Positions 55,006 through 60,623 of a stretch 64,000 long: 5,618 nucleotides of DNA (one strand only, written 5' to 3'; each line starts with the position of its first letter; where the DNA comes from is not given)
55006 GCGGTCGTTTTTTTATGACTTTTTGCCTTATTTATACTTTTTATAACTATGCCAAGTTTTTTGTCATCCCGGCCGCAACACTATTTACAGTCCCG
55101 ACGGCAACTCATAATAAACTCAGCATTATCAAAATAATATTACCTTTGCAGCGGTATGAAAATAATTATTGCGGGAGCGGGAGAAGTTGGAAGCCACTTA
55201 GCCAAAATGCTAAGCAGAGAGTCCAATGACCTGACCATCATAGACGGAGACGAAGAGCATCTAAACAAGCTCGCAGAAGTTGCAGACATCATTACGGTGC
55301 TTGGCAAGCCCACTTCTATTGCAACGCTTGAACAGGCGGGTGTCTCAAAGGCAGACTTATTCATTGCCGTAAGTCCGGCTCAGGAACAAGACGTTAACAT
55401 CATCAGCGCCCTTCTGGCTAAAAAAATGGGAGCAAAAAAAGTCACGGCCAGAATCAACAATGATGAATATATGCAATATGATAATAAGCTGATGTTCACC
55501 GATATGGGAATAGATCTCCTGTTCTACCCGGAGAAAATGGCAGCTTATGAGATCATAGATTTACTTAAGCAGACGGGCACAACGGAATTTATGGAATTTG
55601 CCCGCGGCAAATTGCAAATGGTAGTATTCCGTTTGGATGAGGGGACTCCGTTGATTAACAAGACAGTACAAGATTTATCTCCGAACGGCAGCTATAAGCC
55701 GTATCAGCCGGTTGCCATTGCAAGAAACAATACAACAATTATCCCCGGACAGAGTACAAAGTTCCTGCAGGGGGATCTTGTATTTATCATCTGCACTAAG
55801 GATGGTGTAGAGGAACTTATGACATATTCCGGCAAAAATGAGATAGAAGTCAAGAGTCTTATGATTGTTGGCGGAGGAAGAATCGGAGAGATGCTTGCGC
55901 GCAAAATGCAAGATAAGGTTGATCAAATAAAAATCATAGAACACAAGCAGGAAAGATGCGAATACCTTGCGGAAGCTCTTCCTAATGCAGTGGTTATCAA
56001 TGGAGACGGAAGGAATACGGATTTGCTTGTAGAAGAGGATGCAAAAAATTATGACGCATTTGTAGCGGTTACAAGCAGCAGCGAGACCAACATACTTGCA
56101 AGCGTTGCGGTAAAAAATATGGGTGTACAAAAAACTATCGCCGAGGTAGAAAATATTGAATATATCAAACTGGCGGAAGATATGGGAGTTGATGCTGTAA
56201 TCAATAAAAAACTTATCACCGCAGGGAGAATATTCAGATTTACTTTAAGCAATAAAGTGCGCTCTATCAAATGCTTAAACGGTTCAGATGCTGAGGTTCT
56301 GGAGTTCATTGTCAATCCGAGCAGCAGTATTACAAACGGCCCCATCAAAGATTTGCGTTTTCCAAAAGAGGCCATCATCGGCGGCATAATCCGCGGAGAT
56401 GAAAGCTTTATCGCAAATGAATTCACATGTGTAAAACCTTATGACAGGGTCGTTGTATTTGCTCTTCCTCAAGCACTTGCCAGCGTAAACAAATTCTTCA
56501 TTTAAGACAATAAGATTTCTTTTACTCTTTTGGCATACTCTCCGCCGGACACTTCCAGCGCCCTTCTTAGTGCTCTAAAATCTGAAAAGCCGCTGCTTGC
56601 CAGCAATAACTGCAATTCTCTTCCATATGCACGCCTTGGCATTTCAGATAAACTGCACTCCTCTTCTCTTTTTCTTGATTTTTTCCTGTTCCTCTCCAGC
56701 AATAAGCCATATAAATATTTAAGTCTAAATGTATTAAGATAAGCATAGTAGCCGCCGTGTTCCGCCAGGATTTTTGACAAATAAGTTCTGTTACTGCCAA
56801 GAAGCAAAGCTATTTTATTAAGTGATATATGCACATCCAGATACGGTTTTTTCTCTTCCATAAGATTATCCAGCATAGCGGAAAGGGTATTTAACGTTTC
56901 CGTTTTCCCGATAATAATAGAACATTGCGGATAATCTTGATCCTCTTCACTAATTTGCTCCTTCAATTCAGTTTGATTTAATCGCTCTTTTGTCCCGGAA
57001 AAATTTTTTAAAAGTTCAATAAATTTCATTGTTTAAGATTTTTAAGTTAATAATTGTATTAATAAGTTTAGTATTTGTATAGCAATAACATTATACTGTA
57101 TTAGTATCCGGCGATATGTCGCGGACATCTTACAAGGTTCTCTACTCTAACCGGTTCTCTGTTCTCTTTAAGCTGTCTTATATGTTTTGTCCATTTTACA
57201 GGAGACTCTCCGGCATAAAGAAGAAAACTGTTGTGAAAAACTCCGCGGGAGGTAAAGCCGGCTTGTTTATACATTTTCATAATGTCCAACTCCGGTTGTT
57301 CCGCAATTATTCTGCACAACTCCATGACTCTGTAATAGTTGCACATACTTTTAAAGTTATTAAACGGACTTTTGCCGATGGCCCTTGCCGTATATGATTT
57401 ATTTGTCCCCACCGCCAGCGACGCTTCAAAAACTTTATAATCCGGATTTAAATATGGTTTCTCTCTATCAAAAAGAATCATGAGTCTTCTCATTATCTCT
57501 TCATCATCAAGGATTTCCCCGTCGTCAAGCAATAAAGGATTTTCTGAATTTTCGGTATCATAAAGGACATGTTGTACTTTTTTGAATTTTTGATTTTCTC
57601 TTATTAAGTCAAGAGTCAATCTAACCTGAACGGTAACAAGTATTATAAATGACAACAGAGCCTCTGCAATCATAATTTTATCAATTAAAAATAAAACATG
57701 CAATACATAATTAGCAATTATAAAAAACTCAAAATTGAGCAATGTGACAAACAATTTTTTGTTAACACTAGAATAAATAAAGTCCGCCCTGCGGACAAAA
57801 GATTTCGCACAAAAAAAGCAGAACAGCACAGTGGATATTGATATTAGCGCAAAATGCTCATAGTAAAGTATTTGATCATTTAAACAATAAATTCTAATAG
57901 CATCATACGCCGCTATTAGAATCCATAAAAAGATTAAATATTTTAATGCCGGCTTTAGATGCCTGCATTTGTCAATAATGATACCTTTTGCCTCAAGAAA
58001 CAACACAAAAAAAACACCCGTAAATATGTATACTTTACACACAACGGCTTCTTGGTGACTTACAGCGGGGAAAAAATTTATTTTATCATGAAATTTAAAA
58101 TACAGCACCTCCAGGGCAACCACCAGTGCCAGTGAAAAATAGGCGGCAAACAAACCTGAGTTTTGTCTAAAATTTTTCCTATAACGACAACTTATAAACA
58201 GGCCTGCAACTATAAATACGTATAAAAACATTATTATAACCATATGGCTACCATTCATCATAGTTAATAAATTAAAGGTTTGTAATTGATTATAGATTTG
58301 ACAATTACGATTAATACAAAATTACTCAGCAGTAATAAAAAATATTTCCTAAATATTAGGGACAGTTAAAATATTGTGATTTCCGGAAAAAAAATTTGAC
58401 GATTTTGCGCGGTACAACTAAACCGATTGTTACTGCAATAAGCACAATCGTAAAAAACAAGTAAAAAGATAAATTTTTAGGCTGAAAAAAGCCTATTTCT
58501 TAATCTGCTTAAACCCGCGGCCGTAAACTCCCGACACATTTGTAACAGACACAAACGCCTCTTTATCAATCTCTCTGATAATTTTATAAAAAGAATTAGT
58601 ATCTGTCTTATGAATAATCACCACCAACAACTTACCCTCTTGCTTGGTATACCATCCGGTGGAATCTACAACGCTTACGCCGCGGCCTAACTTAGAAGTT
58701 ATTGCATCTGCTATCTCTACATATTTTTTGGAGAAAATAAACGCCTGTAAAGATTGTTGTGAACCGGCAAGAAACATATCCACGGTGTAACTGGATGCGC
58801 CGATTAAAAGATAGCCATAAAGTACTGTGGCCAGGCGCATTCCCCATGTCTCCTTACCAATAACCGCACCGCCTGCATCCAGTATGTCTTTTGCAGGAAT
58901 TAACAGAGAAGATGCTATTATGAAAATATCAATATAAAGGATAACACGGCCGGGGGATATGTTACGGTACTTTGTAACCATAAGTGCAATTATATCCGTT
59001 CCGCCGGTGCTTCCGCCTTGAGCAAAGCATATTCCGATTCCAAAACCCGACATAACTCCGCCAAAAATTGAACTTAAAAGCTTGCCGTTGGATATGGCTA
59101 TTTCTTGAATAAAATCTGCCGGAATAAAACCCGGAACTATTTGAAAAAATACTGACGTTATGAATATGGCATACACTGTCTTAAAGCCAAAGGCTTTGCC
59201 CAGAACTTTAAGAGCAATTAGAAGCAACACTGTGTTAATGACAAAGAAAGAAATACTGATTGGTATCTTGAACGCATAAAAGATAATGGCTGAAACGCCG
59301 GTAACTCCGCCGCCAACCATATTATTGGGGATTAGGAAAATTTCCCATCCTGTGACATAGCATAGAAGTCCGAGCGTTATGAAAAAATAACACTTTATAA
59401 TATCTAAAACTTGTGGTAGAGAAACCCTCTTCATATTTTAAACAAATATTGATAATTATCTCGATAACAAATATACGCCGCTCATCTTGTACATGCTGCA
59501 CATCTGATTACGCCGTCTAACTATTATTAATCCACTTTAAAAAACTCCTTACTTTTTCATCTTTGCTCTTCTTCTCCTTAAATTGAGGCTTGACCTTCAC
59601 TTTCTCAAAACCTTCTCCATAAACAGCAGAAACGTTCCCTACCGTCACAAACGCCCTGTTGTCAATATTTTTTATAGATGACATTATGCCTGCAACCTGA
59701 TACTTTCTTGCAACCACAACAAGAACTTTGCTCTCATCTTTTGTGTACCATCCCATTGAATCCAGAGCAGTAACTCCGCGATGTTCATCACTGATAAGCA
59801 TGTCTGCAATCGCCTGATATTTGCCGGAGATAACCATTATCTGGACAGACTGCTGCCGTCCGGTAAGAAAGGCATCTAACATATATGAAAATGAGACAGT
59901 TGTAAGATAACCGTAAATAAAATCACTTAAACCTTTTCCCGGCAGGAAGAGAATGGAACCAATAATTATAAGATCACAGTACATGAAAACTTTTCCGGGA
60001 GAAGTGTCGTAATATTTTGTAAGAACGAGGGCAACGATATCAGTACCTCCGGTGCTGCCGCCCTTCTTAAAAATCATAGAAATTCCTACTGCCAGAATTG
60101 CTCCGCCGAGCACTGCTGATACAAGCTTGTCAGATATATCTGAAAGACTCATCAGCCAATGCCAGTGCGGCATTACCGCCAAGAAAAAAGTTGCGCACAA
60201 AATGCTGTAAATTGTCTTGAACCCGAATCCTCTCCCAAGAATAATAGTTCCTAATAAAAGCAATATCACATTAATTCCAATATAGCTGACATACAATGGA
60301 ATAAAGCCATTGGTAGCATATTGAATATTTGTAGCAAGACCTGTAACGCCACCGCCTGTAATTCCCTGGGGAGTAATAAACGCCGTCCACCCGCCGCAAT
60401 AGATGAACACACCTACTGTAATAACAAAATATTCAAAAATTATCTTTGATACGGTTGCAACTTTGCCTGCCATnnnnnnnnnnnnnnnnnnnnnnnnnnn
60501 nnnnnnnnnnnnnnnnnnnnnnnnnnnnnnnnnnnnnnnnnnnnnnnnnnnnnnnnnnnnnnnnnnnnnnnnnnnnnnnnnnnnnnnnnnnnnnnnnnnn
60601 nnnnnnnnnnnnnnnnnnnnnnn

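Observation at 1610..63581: Hyper-abundant, strand-symmetric 9-mer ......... (DNA-uptake-sequence-like or HIP-like word)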

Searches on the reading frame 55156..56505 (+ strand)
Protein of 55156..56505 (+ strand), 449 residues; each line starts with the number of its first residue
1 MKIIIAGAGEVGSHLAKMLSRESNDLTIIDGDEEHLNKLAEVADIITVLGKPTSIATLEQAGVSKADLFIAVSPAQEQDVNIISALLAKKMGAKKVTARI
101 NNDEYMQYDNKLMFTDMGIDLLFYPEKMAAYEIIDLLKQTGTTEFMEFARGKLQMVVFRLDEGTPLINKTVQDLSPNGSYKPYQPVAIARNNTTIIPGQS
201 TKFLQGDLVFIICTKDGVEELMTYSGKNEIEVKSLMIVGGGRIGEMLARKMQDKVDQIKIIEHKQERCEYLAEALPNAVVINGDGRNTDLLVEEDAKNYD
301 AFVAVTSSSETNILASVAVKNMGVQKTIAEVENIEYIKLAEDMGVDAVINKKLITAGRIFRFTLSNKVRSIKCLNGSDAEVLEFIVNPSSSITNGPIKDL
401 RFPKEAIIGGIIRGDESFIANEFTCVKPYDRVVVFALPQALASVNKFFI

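Call 22: search_protein_families(library=pfam, proteins=[window:55156-56505:+])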
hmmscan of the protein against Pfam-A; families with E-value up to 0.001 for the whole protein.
window:55156-56505:+ (449 aa): 13 families
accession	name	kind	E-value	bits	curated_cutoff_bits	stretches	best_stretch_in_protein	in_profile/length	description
PF02254.24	TrkA_N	-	4.4e-49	166.1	23.8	2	236-350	2-115/116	TrkA-N domain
PF02080.26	TrkA_C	-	3.9e-23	81.6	27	2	156-224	2-69/71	TrkA-C domain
PF03435.24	Sacchrp_dh_NADP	-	2.2e-10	41.4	25.1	1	3-90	1-92/129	Saccharopine dehydrogenase NADP binding domain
PF01488.26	Shikimate_DH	-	2e-07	31.6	24.3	0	229-322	9-98/138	Shikimate / quinate 5-dehydrogenase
PF03807.23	F420_oxidored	-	6.4e-07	30.3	21.6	0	236-277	3-47/94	NADP oxidoreductase coenzyme F420-dependent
PF02558.23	ApbA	-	1e-06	28.9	22.2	0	3-41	1-38/150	Ketopantoate reductase PanE/ApbA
PF13478.12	XdhC_C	-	5.9e-06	27.2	29.7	0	3-90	1-68/125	XdhC Rossmann domain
PF13241.12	NAD_binding_7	-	5.9e-06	27.2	22.1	0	231-315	6-78/104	Putative NAD(P)-binding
PF01210.29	NAD_Gly3P_dh_N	-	3.2e-05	24.4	23.1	0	2-41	1-40/158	NAD-dependent glycerol-3-phosphate dehydrogenase N-terminus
PF00070.33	Pyr_redox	-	8.4e-05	23.5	22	0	235-268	2-35/82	Pyridine nucleotide-disulphide oxidoreductase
PF13460.12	NAD_binding_10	-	8.9e-05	22.9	27.2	0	240-329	3-83/184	NAD(P)H-binding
PF02882.25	THF_DHG_CYH_C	-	0.0003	20.6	27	0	4-55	41-93/160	Tetrahydrofolate dehydrogenase/cyclohydrolase, NAD(P)-binding domain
PF07992.20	Pyr_redox_2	-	0.00092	19.2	26.1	0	224-330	142-243/291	Pyridine nucleotide-disulphide oxidoreductase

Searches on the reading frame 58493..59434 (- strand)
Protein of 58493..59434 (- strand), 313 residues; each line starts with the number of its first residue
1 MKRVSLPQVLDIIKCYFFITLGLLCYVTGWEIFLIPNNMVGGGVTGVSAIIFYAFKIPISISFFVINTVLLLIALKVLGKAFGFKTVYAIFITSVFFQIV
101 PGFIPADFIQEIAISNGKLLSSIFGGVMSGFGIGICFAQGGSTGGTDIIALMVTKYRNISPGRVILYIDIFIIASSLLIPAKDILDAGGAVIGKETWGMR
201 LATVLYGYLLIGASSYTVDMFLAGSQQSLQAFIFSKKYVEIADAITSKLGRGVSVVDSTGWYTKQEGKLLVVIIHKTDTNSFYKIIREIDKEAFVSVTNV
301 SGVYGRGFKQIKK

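Call 23: search_protein_families(library=pfam, proteins=[window:58493-59434:-])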
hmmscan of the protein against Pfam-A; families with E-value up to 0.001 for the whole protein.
window:58493-59434:- (313 aa): 2 families
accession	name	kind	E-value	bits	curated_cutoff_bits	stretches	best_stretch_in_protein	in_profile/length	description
PF02588.21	YitT_membrane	-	2.7e-50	171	24.3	2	16-179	2-157/205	Uncharacterised 5xTM membrane BCR, YitT family COG1284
PF10035.14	DUF2179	-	1.6e-15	57.1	22.8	1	251-305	1-55/55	Uncharacterized protein conserved in bacteria (DUF2179)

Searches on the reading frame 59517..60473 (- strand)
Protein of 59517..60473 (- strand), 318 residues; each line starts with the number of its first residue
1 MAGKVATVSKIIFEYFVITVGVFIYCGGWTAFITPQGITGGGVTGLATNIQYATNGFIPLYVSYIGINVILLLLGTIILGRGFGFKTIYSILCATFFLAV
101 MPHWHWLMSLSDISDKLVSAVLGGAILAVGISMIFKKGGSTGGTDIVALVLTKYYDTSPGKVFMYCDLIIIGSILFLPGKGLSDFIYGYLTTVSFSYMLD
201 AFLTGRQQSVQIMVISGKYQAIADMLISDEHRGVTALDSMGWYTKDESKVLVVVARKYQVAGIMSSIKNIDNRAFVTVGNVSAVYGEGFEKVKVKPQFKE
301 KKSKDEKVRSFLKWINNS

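Call 23: search_protein_families(library=pfam, proteins=[window:59517-60473:-])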
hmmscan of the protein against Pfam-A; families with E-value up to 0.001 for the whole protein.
window:59517-60473:- (318 aa): 2 families
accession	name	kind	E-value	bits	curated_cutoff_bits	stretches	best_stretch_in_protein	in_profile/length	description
PF02588.21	YitT_membrane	-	1.2e-45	155.9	24.3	1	15-226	2-204/205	Uncharacterised 5xTM membrane BCR, YitT family COG1284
PF10035.14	DUF2179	-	2.7e-16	59.6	22.8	1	232-286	1-55/55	Uncharacterized protein conserved in bacteria (DUF2179)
